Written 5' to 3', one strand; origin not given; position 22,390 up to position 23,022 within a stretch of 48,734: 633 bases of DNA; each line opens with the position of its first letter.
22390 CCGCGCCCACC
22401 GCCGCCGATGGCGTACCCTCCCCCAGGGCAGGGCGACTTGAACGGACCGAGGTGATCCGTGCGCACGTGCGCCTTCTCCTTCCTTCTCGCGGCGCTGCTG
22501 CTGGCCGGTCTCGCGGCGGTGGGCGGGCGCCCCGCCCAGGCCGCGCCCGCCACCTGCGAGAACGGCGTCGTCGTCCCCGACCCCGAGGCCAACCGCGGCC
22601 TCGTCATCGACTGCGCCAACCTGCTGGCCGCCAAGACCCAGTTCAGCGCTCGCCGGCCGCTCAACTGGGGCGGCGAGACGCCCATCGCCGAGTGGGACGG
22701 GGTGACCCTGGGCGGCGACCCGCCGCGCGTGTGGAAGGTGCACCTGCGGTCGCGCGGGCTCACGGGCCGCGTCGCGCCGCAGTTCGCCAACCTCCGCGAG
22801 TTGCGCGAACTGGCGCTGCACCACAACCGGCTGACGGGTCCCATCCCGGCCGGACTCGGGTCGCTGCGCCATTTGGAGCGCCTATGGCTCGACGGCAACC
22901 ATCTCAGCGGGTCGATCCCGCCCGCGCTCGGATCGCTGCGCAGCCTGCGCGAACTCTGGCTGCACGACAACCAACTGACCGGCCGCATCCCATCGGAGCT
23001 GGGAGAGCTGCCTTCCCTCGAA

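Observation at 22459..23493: The repeats and caps are of the plant-specific LRR type; the single-module gene has the layout of a PGIP / LRR-receptor ectodomain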

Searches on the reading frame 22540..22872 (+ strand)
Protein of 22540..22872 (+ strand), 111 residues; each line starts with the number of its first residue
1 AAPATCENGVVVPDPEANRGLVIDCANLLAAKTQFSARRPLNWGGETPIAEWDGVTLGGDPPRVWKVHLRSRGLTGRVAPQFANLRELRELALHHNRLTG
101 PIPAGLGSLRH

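Call 34: search_solved_structures(query=window:22540-22872:+, max_evalue=0.01, show_alignments=5)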
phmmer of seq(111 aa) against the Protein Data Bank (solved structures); distinct sequences matched with E-value up to 0.01: 90 (the best 60 are shown).
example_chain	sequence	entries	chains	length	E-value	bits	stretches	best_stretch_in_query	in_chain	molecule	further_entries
6s6q_A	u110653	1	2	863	4.5e-53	181.6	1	48-109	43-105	LRR receptor-like serine/threonine-protein kinase GSO1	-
4mn8_A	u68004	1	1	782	9.7e-50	170.8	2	50-109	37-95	LRR receptor-like serine/threonine-protein kinase FLS2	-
8wei_A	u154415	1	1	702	5.9e-48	165.1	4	68-110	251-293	MALE DISCOVERER 1-INTERACTING RECEPTOR-LIKE KINASE 2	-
8wef_A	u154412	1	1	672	7.7e-48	164.7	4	68-110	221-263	MALE DISCOVERER 1-INTERACTING RECEPTOR-LIKE KINASE 2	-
8weh_A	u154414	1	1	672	9.8e-48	164.4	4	68-110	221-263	MALE DISCOVERER 1-INTERACTING RECEPTOR-LIKE KINASE 2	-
8weg_A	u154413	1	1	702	1.6e-47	163.6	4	68-110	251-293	MALE DISCOVERER 1-INTERACTING RECEPTOR-LIKE KINASE 2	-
8wec_A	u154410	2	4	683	2.8e-44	153.2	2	71-110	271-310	MDIS1-interacting receptor like kinase 2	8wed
8yaa_A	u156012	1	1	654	3.6e-44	152.8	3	71-110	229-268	MDIS1-interacting receptor like kinase 2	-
8web_A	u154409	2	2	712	4.4e-44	152.6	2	71-110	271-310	MDIS1-interacting receptor like kinase 2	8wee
4mna_A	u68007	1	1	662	6.3e-42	145.6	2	50-109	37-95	LRR receptor-like serine/threonine-protein kinase FLS2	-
5gr8_A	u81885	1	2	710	4.4e-38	133.2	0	41-108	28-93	Leucine-rich repeat receptor-like protein kinase PEPR1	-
5xjo_A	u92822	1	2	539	1e-35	125.6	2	63-108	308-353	LRR receptor-like serine/threonine-protein kinase ERL1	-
5xkj_A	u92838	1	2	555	1.4e-35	125.2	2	63-108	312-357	LRR receptor-like serine/threonine-protein kinase ERL1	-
5xjx_K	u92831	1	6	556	1.4e-35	125.2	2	63-108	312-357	LRR receptor-like serine/threonine-protein kinase ERL1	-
5hyx_B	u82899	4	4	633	3.2e-35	124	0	59-106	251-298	Probable LRR receptor-like serine/threonine-protein kinase At4g26540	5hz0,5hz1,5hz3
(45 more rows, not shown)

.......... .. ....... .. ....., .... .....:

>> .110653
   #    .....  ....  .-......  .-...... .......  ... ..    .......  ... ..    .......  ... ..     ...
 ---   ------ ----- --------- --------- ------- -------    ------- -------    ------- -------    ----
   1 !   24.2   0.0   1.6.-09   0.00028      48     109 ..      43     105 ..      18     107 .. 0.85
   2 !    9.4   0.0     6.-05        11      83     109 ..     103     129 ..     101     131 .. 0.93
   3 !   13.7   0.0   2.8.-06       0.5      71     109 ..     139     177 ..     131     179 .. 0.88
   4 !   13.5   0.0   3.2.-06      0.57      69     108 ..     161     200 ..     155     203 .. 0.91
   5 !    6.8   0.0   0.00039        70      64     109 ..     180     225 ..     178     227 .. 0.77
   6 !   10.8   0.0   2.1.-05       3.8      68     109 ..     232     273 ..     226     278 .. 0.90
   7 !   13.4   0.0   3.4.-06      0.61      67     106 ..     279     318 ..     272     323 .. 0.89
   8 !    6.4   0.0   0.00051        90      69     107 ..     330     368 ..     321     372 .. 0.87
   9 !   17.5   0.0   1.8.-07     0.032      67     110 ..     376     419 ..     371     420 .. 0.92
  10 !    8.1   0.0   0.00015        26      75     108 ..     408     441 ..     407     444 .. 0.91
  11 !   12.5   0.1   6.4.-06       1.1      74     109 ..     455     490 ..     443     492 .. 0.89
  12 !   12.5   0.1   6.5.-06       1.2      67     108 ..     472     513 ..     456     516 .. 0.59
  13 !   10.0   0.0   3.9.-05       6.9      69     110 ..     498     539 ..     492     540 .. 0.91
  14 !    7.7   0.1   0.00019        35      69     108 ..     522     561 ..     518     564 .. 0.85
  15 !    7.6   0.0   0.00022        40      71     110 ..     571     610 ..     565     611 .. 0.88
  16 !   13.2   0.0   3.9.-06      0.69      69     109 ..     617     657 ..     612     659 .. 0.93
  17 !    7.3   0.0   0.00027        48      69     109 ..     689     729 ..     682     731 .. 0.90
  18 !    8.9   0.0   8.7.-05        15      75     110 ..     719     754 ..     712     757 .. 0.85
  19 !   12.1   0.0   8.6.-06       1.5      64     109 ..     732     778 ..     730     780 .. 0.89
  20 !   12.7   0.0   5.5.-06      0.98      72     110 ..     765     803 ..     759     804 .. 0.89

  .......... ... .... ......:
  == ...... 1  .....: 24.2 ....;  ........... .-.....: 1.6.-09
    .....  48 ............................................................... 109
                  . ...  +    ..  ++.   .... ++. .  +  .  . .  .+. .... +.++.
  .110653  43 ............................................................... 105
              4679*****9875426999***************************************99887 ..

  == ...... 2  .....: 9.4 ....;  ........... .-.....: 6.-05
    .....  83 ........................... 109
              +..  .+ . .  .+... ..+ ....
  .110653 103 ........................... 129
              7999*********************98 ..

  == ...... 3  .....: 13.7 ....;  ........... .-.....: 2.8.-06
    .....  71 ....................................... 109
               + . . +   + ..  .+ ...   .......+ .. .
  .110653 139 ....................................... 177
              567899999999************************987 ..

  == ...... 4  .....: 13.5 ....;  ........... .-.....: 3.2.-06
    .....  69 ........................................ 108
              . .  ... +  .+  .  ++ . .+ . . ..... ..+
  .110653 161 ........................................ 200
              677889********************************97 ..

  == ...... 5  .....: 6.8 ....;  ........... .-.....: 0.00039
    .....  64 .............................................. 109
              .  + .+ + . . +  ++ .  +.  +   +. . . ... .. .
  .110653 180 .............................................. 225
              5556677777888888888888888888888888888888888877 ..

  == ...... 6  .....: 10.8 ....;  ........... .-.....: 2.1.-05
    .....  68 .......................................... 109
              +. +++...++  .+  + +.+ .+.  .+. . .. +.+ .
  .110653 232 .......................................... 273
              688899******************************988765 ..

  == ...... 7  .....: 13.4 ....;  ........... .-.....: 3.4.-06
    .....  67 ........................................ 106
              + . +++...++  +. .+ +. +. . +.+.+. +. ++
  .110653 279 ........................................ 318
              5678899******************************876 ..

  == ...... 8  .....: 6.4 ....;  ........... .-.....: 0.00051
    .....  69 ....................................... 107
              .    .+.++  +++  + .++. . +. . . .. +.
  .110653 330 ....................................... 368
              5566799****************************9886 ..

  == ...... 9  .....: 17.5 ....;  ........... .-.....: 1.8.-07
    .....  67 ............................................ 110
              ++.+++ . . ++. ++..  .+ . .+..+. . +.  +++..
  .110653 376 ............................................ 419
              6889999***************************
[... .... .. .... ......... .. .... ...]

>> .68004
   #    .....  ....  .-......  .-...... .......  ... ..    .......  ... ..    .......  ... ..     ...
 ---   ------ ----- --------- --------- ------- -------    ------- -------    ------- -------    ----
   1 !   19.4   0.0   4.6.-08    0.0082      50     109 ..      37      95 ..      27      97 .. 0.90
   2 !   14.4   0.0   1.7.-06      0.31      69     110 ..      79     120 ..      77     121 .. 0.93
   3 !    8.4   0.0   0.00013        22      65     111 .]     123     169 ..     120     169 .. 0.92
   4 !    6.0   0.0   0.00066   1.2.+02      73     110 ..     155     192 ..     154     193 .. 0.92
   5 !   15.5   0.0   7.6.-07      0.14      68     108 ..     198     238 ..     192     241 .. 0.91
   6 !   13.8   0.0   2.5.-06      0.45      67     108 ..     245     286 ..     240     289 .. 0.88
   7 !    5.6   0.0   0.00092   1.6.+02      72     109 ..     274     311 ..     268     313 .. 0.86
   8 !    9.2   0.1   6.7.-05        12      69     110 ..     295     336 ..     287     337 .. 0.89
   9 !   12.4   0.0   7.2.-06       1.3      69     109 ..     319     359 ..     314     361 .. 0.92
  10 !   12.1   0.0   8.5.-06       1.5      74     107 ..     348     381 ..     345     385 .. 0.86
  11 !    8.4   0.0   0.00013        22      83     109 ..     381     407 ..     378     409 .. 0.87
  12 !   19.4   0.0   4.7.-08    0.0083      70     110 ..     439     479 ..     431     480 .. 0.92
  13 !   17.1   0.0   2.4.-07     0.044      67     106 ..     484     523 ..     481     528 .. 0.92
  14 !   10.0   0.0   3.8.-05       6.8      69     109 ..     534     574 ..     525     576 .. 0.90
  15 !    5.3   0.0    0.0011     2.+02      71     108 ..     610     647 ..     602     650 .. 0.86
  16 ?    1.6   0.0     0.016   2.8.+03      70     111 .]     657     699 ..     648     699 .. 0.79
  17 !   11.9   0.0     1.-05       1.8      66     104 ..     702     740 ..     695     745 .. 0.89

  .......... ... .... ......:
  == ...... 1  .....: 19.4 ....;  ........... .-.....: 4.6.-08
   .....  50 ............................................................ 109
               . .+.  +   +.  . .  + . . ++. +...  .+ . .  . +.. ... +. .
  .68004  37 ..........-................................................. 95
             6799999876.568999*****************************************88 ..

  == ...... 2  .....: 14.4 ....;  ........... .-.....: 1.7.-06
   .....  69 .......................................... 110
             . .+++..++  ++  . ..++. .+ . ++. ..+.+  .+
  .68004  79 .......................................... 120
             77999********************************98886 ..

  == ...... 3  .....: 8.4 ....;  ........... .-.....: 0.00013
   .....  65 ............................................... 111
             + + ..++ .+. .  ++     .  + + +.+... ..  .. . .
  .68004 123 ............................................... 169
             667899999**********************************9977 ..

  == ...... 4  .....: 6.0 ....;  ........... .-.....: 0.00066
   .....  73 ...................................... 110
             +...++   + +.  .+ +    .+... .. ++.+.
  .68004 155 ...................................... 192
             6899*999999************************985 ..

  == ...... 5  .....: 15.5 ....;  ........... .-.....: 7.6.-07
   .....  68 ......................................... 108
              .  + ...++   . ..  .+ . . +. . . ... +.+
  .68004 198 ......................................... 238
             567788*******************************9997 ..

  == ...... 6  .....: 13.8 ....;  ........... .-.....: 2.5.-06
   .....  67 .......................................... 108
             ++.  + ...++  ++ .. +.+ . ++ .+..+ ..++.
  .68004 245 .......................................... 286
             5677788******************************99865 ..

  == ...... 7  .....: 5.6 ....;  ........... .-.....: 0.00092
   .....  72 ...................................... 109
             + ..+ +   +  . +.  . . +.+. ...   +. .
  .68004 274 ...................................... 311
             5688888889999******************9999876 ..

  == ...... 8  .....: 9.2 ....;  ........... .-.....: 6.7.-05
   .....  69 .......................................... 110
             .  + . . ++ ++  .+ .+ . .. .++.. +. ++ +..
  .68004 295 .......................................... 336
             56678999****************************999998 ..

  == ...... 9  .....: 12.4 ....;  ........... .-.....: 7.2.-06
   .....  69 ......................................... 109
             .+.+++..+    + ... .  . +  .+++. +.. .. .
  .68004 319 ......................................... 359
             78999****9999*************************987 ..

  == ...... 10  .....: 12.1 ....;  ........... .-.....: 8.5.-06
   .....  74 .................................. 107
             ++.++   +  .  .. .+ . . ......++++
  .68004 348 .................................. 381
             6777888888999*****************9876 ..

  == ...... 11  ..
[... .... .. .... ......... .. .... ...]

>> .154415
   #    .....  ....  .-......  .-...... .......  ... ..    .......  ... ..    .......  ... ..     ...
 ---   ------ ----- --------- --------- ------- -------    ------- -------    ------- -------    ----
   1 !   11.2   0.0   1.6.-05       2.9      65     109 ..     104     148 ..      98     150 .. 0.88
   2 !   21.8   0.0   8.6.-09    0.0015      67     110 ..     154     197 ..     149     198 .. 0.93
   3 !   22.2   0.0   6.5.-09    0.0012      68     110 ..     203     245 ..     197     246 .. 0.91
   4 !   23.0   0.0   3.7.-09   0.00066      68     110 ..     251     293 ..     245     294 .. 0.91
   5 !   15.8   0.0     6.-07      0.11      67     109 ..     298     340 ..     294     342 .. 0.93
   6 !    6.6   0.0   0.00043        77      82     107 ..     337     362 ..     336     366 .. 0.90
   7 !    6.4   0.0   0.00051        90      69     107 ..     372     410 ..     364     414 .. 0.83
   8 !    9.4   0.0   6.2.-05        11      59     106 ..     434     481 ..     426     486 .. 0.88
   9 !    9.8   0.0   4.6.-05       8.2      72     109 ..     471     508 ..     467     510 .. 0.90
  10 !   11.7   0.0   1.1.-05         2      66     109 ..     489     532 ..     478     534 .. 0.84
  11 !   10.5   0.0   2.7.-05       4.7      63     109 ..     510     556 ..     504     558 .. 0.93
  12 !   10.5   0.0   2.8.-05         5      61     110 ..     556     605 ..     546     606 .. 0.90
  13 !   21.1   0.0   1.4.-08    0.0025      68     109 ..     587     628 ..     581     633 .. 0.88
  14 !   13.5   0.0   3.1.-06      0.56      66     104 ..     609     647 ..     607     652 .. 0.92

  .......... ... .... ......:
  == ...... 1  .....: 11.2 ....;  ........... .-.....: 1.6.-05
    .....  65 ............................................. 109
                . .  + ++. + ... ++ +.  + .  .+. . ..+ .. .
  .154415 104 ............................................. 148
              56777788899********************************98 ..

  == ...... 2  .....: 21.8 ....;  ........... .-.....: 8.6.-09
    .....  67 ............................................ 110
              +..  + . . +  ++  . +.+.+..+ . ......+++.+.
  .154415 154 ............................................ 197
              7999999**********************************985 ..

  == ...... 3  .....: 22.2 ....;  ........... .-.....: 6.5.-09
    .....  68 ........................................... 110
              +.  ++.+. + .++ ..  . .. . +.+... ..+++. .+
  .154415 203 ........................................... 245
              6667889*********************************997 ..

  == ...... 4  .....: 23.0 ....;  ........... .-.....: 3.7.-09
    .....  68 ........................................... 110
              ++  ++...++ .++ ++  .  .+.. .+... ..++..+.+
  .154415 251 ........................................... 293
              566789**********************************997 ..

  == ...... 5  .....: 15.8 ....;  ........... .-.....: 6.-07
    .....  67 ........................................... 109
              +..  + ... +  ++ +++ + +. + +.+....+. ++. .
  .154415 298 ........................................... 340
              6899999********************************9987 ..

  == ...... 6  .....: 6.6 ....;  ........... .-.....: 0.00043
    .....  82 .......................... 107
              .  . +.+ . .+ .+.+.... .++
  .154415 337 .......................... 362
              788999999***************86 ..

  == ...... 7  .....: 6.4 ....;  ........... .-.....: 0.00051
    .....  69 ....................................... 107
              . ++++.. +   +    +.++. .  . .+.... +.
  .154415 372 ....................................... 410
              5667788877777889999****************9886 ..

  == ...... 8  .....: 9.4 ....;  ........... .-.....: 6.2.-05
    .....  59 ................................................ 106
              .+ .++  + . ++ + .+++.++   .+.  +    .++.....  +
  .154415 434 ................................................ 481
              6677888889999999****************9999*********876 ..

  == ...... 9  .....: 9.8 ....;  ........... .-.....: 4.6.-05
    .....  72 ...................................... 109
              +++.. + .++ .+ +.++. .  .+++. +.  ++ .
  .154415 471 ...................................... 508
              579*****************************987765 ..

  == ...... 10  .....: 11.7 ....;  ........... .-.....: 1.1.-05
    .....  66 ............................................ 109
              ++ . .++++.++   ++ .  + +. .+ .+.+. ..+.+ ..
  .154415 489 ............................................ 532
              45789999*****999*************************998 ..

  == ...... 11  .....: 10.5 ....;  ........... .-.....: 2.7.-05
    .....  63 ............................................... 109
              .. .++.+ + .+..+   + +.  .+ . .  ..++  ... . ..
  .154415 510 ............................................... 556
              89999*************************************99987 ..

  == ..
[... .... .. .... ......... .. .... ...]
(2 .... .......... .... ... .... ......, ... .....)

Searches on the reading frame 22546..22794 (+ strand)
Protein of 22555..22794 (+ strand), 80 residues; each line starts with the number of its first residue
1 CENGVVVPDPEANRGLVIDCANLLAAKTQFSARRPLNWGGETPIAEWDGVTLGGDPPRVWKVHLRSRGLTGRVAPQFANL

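Call 10: search_protein_families(library=pfam, proteins=[window:22555-22794:+], max_evalue=10)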
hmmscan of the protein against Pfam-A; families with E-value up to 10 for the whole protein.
seq(80 aa): 0 families

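Call 35: search_solved_structures(query=window:22546-22773:+, max_evalue=10, show_alignments=5)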
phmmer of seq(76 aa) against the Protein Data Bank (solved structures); distinct sequences matched with E-value up to 10: 2.
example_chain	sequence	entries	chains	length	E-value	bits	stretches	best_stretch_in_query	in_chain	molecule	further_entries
7brc_A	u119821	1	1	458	0.0048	20.3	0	33-75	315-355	Receptor-like kinase TMK3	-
2mem_A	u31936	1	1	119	0.25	14.8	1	20-60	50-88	Sex comb on midleg-like protein 2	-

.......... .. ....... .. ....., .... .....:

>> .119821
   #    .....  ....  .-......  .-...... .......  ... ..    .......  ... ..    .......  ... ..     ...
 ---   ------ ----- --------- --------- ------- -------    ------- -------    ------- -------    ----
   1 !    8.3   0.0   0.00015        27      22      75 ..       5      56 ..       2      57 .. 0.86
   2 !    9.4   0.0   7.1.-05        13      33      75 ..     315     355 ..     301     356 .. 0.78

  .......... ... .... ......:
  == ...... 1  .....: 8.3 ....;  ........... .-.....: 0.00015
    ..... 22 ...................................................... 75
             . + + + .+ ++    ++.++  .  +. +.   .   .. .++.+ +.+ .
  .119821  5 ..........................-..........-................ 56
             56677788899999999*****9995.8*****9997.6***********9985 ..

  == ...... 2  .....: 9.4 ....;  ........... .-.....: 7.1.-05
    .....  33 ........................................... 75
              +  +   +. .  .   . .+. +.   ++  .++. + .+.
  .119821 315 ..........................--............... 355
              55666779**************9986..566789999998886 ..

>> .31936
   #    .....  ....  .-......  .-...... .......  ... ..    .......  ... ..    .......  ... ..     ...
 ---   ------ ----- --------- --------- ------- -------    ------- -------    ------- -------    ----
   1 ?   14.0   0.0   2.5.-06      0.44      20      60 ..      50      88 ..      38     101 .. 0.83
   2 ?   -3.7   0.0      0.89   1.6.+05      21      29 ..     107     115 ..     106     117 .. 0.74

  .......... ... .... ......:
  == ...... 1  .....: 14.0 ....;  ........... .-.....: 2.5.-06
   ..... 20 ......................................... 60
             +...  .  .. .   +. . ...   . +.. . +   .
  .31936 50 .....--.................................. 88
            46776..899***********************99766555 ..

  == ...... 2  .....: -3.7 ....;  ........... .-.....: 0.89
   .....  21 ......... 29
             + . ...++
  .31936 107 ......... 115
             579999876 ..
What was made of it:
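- The cap order matches LRRNT_2 (calls 34, 35).
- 22555..22728 (+): N-cap (residues 33-90): C33-x18-C52, helix 46-59, LNW, W79-DGV, PPRV. In-register match to TMK3 caps in call 35.
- On Pfam LRRNT_2 (PF08263): In-register alignment to both TMK3 caps, E = 0.0048 (call 35).
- TMK3 caps align in register (call 35).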
